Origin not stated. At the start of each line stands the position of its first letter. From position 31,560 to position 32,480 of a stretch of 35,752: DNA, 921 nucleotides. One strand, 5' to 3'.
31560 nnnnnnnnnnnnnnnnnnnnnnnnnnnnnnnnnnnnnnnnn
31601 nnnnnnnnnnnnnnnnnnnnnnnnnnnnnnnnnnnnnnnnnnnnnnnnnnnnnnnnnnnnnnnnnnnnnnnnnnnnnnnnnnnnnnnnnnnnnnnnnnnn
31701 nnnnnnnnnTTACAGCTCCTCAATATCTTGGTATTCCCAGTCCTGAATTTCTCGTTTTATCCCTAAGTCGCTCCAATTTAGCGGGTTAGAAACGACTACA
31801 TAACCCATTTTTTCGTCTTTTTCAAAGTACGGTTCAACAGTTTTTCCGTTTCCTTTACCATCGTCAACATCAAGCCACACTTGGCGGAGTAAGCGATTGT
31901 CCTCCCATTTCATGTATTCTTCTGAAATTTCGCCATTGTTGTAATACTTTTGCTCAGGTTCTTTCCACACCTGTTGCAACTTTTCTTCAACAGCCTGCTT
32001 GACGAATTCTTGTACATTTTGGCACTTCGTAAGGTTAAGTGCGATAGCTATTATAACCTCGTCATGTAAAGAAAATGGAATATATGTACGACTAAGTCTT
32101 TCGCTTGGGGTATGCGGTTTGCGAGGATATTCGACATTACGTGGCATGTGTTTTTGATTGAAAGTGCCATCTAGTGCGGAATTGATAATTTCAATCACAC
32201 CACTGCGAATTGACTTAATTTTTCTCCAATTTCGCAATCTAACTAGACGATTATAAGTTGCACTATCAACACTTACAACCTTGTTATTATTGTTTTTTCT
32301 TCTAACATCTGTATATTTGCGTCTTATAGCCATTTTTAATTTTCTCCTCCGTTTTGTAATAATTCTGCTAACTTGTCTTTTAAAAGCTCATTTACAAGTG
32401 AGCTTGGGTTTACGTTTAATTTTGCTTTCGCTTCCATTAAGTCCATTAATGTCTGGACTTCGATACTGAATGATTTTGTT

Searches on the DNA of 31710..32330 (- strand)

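Call 90: search_rna_families(sources=[L014, L020, L045, L026, L046], threshold=evalue, max_evalue=1)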
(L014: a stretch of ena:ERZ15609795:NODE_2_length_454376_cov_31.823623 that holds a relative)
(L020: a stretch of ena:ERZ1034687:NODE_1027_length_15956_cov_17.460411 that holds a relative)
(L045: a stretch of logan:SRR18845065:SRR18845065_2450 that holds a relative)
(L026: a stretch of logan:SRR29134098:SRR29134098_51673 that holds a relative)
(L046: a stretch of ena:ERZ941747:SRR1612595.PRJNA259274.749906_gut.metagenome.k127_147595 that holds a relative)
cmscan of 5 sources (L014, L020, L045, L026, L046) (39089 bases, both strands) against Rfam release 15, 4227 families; matches with E-value up to 1: 3.
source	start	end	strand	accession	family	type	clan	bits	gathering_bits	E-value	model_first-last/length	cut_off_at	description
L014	9853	9925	-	RF00005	tRNA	Gene; tRNA;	CL00001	56.7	29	8.7e-10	1-71/71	no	tRNA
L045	3448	3493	+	RF00751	mir-12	Gene; miRNA;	-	25.4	55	0.49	1-74/74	no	mir-12 microRNA precursor family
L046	4710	4755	+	RF00751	mir-12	Gene; miRNA;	-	25.4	55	0.49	1-74/74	no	mir-12 microRNA precursor family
